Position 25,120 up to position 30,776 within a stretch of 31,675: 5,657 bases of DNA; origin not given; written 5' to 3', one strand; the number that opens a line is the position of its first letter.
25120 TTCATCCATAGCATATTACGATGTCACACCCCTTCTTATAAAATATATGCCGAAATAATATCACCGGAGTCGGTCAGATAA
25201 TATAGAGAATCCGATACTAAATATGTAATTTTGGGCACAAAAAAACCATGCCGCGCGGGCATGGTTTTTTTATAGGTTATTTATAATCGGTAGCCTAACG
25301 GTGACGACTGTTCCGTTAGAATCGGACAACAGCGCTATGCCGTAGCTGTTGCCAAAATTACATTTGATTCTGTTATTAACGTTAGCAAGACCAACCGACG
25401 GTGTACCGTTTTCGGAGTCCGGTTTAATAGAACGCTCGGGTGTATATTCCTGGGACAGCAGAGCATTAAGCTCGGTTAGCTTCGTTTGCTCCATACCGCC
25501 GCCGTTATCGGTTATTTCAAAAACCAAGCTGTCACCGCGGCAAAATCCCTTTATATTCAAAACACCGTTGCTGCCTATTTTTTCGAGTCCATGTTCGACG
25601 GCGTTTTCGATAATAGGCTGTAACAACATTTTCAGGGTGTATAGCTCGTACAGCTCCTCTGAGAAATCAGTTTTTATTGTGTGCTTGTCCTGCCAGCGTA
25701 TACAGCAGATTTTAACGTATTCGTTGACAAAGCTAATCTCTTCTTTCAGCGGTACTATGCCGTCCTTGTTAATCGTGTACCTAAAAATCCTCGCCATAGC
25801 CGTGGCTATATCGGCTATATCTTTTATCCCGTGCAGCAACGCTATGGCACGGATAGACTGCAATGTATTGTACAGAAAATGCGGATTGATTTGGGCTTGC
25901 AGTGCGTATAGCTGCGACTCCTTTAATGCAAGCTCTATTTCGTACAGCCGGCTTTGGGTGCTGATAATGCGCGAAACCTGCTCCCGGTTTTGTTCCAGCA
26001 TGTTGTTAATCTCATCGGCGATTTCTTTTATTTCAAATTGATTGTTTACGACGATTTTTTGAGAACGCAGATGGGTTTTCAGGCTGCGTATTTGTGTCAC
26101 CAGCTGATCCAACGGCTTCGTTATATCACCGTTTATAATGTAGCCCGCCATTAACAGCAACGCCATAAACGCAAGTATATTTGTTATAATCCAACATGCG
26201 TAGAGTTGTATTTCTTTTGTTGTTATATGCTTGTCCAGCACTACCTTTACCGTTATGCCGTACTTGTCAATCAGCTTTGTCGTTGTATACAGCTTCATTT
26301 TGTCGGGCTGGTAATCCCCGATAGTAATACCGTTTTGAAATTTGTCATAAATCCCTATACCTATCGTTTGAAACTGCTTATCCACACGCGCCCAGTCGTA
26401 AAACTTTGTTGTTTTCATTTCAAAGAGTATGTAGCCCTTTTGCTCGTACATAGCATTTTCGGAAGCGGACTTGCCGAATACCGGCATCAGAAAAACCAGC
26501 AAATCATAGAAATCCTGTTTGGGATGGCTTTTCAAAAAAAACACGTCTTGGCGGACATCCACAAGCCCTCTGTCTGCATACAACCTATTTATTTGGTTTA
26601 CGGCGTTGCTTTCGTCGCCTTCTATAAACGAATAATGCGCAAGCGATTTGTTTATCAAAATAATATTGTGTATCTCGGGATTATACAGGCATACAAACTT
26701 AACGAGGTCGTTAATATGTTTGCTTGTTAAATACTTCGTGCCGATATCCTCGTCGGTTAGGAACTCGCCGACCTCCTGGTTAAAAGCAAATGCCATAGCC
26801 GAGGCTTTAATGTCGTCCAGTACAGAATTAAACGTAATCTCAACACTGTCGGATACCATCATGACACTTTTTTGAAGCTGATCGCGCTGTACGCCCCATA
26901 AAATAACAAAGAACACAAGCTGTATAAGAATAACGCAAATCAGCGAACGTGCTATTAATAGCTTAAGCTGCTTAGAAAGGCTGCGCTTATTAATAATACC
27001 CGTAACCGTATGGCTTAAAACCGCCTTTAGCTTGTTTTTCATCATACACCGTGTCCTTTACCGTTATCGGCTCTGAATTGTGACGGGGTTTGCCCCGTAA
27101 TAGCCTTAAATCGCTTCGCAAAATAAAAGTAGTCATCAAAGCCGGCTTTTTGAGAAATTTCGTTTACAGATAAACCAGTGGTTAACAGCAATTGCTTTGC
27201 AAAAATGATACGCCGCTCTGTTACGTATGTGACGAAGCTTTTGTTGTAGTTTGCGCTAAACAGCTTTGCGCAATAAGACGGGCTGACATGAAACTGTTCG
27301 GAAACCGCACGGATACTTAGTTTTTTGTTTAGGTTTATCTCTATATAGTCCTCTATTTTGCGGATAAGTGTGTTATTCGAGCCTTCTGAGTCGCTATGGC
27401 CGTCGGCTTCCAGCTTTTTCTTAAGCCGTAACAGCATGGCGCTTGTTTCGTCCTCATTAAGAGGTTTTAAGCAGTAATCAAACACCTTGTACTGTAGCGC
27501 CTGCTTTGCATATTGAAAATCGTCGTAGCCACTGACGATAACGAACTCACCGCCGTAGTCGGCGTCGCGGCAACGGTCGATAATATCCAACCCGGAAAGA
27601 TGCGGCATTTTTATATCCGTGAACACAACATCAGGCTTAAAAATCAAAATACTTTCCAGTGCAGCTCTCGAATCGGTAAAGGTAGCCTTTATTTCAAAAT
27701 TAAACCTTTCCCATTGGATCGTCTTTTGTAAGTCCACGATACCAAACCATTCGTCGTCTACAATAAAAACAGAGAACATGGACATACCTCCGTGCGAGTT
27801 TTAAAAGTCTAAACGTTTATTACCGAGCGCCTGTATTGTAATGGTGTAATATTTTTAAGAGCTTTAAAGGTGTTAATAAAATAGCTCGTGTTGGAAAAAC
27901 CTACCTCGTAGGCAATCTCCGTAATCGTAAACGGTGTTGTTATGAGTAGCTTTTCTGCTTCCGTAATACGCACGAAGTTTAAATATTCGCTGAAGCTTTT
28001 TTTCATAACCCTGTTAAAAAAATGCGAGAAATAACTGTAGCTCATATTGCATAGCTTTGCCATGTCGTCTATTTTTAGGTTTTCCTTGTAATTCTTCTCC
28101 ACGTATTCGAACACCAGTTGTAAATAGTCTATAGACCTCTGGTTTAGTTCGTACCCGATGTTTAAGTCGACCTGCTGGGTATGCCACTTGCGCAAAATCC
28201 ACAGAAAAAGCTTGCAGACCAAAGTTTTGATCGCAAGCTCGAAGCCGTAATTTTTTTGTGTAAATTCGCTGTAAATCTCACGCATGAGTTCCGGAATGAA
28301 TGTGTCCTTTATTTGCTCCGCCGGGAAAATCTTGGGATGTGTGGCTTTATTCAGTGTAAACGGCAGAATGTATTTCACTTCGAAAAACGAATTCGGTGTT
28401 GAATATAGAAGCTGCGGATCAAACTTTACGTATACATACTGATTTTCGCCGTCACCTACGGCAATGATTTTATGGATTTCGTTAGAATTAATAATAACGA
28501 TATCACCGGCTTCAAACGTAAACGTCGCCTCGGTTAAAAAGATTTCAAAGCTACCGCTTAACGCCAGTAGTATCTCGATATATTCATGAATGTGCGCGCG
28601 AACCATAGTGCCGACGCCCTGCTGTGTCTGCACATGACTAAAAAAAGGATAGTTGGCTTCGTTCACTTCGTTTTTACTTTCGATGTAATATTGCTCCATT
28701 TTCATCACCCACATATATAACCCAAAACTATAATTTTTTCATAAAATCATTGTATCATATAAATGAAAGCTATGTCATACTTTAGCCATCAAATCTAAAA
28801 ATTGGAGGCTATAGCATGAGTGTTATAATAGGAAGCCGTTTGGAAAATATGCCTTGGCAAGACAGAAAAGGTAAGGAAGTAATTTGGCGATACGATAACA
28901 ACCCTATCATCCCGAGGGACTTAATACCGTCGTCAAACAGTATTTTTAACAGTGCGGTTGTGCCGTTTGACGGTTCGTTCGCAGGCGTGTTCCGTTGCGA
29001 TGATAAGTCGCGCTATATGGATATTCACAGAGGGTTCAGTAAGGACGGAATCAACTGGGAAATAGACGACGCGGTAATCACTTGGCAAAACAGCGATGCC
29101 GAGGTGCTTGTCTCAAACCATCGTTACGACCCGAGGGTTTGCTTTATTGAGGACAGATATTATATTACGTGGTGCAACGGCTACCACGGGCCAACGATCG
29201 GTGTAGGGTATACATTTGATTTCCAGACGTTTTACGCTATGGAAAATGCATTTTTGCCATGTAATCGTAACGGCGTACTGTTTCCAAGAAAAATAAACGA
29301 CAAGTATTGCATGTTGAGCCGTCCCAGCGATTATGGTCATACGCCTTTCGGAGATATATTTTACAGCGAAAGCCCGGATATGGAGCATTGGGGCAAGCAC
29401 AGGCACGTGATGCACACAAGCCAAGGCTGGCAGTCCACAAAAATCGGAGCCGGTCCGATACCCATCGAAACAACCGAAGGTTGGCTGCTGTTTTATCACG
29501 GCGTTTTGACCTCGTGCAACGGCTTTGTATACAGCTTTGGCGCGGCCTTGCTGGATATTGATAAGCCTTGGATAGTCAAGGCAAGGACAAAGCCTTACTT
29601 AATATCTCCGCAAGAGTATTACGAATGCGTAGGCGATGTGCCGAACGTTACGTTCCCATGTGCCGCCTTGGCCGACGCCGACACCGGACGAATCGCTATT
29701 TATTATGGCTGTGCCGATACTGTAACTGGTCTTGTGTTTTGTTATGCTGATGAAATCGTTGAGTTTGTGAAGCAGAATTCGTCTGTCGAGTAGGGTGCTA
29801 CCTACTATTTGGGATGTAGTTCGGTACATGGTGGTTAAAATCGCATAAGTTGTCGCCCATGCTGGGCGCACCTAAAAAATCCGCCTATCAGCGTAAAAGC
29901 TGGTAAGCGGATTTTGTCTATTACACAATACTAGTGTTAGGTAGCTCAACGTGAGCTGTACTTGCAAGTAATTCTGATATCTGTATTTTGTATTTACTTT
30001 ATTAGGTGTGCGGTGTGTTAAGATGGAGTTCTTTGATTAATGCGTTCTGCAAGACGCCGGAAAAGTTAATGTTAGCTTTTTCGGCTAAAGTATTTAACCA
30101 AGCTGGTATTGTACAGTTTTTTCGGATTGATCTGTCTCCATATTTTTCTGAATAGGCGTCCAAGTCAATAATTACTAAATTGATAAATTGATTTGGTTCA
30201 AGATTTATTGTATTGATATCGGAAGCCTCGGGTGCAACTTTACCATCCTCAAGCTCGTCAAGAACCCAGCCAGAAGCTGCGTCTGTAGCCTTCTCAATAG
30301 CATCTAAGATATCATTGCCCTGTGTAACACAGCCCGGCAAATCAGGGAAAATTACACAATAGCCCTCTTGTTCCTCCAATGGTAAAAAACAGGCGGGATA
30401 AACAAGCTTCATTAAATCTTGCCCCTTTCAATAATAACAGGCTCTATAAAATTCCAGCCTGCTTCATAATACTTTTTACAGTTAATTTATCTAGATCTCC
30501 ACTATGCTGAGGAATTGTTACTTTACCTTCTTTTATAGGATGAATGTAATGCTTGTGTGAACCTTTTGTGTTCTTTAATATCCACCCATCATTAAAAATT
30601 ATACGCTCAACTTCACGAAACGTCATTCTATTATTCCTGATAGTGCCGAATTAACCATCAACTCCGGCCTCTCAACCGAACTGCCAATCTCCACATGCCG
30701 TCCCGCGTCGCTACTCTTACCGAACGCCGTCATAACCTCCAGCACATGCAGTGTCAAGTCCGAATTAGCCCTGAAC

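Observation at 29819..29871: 53-nt collapsed group IIC intron at a terminator, keeping the 5' end and half of domain V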

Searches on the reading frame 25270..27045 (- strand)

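Call 22: search_protein_families(library=pfam, proteins=[window:25270-27045:-])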
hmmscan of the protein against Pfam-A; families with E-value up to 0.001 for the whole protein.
window:25270-27045:- (591 aa): 2 families
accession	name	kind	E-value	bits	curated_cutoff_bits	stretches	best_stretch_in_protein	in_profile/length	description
PF06580.19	His_kinase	-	3.9e-23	81.9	25.2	1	378-454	2-80/81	Histidine kinase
PF02518.31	HATPase_c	-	4.6e-08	33.9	26.4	1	471-587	6-109/111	Histidine kinase-, DNA gyrase B-, and HSP90-like ATPase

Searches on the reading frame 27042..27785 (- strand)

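Call 22: search_protein_families(library=pfam, proteins=[window:27042-27785:-])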
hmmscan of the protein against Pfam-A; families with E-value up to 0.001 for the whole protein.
window:27042-27785:- (247 aa): 3 families
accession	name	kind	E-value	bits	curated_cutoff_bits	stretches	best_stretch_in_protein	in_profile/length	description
PF12833.13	HTH_18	-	7.1e-21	74.7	33.6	1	162-239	2-79/80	Helix-turn-helix domain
PF00165.29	HTH_AraC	-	1.6e-18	66.8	26.6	1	201-238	2-41/42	Bacterial regulatory helix-turn-helix proteins, AraC family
PF00072.30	Response_reg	-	2.1e-17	63.7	30.2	1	6-116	1-108/111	Response regulator receiver domain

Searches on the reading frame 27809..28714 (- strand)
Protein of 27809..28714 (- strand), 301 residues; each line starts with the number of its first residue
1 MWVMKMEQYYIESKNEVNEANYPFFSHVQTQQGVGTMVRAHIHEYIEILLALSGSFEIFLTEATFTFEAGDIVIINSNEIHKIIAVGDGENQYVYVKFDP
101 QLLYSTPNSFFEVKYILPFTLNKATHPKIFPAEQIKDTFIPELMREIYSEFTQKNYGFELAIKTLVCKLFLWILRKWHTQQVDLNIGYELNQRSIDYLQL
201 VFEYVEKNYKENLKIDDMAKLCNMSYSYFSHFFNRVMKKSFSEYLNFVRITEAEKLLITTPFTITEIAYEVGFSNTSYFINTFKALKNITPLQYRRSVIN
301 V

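Call 22: search_protein_families(library=pfam, proteins=[window:27809-28714:-])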
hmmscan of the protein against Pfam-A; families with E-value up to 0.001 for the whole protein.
window:27809-28714:- (301 aa): 4 families
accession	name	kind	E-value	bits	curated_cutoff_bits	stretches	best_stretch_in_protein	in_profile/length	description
PF00165.29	HTH_AraC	-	3.2e-21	75.4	26.6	2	258-296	2-42/42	Bacterial regulatory helix-turn-helix proteins, AraC family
PF12833.13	HTH_18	-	4.8e-21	75.3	33.6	1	218-296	1-79/80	Helix-turn-helix domain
PF02311.25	AraC_binding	-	1.2e-09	38.4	21.1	1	39-115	17-93/135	AraC-like ligand binding domain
PF07883.17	Cupin_2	-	2.7e-08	33.8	27.2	1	35-94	8-67/70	Cupin domain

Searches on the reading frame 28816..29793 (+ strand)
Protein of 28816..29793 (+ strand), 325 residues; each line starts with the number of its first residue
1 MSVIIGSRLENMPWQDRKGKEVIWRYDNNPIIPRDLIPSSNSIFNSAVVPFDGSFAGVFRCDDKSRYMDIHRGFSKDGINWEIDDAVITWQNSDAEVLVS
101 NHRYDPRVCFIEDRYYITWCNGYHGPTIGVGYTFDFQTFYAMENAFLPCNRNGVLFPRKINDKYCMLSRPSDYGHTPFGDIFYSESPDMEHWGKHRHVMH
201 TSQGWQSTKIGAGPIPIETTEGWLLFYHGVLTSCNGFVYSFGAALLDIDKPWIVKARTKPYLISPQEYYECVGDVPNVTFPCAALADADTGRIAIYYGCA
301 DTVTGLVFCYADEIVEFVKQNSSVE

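Call 22: search_protein_families(library=pfam, proteins=[window:28816-29793:+])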
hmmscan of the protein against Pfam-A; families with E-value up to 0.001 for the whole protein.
window:28816-29793:+ (325 aa): 1 family
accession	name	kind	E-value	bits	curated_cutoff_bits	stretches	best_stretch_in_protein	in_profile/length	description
PF04041.19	Glyco_hydro_130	-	7.5e-69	232.5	26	1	8-319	4-319/320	beta-1,4-mannooligosaccharide phosphorylase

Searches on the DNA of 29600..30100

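Call 4: search_rna_families(source=window, start=29600, end=30100, threshold=evalue, max_evalue=10, show_alignments=5)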
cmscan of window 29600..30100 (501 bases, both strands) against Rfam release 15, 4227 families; matches with E-value up to 10: 1.
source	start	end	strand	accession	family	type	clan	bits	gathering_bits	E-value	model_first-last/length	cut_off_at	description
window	29712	29773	+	RF01516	v-snoRNA-1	Gene; snRNA; snoRNA; CD-box;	-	15.4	75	1.5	1-65/65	no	Human herpesvirus 1 small nucleolar RNA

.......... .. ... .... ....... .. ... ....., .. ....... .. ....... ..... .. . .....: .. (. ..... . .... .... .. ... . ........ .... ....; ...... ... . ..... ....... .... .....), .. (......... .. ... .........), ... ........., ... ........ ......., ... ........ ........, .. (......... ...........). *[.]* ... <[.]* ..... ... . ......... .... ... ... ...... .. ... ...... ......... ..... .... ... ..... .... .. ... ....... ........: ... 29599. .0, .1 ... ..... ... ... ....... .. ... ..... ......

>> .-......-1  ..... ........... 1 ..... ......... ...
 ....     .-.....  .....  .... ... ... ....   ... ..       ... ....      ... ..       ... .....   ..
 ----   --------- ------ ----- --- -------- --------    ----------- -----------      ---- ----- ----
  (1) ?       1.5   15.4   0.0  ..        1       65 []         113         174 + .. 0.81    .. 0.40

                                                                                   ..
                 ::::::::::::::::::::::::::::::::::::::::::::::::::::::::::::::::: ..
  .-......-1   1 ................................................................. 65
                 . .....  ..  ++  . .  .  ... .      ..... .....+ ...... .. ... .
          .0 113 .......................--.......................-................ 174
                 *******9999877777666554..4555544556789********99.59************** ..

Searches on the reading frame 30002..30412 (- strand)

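Call 22: search_protein_families(library=pfam, proteins=[window:30002-30412:-])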
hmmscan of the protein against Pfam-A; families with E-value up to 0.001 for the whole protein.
window:30002-30412:- (136 aa): 1 family
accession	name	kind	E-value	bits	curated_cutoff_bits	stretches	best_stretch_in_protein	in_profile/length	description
PF15919.11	HicB_lk_antitox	-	1.2e-15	58.1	27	1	5-106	1-100/123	HicB_like antitoxin of bacterial toxin-antitoxin system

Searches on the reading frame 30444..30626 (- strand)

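Call 47: search_protein_families(library=pfam, proteins=[window:30444-30626:-], max_evalue=0.01)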
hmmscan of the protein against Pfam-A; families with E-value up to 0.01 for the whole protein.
window:30444-30626:- (60 aa): 1 family
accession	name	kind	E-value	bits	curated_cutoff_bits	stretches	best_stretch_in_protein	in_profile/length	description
PF07927.17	HicA_toxin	-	3.6e-19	69.1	27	1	3-59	1-58/58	HicA toxin of bacterial toxin-antitoxin,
